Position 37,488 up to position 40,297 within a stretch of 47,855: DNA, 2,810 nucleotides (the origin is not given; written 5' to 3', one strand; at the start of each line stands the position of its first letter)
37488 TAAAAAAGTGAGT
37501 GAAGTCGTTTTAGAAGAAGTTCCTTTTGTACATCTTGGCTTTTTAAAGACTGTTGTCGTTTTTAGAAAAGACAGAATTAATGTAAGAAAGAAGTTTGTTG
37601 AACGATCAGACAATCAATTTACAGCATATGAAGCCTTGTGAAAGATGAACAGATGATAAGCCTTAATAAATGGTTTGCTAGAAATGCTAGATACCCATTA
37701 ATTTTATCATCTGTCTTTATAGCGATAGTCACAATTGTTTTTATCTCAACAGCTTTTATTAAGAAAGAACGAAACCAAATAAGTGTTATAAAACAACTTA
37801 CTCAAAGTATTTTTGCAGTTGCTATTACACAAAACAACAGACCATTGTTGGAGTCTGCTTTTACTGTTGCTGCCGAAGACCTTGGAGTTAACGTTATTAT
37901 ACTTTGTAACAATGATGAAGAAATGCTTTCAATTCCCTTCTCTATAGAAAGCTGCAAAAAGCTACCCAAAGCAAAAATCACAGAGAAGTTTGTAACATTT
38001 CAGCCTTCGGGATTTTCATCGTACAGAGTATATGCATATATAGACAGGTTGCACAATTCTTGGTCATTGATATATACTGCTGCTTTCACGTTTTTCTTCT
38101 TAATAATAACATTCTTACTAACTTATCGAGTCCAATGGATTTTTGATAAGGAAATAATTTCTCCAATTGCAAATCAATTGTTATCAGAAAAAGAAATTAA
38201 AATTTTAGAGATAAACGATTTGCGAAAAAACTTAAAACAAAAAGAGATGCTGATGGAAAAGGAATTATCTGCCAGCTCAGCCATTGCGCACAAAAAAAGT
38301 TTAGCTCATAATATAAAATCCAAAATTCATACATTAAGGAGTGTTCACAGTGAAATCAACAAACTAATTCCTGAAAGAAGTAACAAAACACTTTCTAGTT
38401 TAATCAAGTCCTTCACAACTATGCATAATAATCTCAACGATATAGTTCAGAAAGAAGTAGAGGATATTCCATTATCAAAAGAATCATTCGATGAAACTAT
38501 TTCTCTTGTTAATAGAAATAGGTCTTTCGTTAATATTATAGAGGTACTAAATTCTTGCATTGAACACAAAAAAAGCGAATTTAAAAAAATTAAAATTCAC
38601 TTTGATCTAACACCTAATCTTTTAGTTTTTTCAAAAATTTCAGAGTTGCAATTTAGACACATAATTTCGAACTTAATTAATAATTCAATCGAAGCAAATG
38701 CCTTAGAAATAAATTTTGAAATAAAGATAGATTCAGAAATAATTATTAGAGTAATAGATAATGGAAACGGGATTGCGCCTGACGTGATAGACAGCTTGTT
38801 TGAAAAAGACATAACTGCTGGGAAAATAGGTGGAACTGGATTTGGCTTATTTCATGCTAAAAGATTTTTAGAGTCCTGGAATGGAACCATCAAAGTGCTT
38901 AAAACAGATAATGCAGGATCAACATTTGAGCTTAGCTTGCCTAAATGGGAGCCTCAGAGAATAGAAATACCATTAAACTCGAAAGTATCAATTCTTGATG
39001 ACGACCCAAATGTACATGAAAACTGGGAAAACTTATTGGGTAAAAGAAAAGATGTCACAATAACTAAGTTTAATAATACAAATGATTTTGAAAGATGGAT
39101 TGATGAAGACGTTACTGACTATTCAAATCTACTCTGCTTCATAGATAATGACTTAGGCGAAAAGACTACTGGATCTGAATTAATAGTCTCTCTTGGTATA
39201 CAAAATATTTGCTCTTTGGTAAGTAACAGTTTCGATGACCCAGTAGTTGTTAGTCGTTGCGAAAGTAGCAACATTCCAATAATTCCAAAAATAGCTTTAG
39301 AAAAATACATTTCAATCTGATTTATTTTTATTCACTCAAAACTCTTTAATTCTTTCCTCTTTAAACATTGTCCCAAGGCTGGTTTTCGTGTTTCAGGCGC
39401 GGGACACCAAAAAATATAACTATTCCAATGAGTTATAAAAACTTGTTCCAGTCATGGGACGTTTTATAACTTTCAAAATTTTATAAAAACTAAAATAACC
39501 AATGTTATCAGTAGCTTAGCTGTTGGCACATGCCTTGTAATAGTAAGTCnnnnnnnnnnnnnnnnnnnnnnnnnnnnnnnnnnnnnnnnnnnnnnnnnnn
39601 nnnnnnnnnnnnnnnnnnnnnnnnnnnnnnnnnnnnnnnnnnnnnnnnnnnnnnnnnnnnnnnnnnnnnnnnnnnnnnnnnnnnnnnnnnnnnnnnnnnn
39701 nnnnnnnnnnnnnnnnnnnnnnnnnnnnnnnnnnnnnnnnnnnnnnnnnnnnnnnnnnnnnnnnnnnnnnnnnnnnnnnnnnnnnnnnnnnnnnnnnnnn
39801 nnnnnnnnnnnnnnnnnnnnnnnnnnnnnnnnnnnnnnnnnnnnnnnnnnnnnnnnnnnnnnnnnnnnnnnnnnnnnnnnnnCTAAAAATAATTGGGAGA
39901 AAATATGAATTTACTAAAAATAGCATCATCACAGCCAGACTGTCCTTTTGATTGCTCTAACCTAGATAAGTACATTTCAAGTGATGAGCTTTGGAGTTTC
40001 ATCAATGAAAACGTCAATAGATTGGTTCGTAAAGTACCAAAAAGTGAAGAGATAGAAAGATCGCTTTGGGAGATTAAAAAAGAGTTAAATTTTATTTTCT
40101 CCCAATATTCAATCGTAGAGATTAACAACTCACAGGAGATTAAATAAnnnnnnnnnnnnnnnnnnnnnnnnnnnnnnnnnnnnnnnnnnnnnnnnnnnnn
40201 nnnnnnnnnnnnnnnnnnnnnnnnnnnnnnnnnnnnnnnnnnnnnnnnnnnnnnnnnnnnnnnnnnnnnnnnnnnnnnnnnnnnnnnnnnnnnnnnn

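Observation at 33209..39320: Sigma-54-driven operon joining an NtrC-type regulator, a radical SAM/SPASM maturase, a small acidic exported protein, an orphan peptide-type SBP and a hybrid histidine kinase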

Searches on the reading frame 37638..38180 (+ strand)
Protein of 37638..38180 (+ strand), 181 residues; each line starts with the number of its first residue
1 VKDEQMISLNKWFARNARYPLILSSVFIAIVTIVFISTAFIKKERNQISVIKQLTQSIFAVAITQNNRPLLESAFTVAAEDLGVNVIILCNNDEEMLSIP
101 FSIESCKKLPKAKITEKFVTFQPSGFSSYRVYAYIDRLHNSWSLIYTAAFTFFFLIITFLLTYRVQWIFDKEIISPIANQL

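Call 46: search_protein_families(library=pfam, proteins=[window:37638-38180:+], max_evalue=1)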
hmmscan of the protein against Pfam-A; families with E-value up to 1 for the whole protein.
window:37638-38180:+ (181 aa): 2 families
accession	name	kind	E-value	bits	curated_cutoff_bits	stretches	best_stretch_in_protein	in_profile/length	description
PF06143.16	Baculo_11_kDa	-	0.36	10.9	28.4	1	4-53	23-71/84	Baculovirus 11 kDa family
PF11457.13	DUF3021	-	0.92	10.1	24.7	1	8-51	85-126/130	Protein of unknown function (DUF3021)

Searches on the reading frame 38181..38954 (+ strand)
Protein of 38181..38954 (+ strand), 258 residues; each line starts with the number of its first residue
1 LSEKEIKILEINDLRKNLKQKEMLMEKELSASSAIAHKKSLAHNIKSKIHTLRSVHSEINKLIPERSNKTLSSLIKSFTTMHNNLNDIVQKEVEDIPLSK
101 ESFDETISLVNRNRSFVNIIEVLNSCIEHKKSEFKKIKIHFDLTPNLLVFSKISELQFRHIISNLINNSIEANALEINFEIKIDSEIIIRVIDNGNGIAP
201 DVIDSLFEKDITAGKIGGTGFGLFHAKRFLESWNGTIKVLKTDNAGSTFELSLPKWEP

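Call 46: search_protein_families(library=pfam, proteins=[window:38181-38954:+], max_evalue=1)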
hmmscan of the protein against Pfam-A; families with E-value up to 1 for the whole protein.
window:38181-38954:+ (258 aa): 5 families
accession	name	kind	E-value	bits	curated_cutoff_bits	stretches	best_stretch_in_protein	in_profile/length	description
PF02518.31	HATPase_c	-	2.5e-19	70.2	26.4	1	155-255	3-109/111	Histidine kinase-, DNA gyrase B-, and HSP90-like ATPase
PF13589.12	HATPase_c_3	-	3.9e-05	24.1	25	1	159-207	4-54/137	Histidine kinase-, DNA gyrase B-, and HSP90-like ATPase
PF20663.3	COG4_N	-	0.013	16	27.3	0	77-130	17-76/107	Conserved oligomeric Golgi complex subunit 4, N-terminal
PF04513.17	Baculo_PEP_C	-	0.028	14.9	38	1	43-126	38-118/140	Baculovirus polyhedron envelope protein, PEP, C terminus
PF13873.12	Myb_DNA-bind_5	-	0.56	10.6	21.7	1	19-84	8-71/78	Myb/SANT-like DNA-binding domain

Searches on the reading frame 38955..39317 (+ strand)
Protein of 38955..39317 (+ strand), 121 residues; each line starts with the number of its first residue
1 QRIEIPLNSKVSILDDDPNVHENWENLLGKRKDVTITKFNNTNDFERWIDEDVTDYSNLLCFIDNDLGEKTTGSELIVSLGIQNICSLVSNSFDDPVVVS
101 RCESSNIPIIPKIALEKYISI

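Call 46: search_protein_families(library=pfam, proteins=[window:38955-39317:+], max_evalue=1)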
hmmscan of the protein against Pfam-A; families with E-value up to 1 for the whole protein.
window:38955-39317:+ (121 aa): 1 family
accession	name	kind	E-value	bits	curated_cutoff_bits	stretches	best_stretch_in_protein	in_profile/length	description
PF00072.30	Response_reg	-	0.0048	17.5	30.2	1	11-79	1-63/111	Response regulator receiver domain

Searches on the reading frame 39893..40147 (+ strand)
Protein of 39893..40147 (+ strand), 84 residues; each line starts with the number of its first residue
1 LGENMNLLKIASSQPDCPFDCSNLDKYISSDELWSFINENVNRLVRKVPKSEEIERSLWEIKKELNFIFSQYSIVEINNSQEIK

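Call 15: search_protein_families(library=pfam, proteins=[window:39893-40147:+], max_evalue=0.01)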
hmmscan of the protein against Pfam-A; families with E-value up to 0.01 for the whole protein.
window:39893-40147:+ (84 aa): 0 families

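Call 72: search_protein_families(library=ncbifam, proteins=[window:39893-40147:+], max_evalue=0.001)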
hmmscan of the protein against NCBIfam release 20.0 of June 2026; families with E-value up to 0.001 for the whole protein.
window:39893-40147:+ (84 aa): 0 families
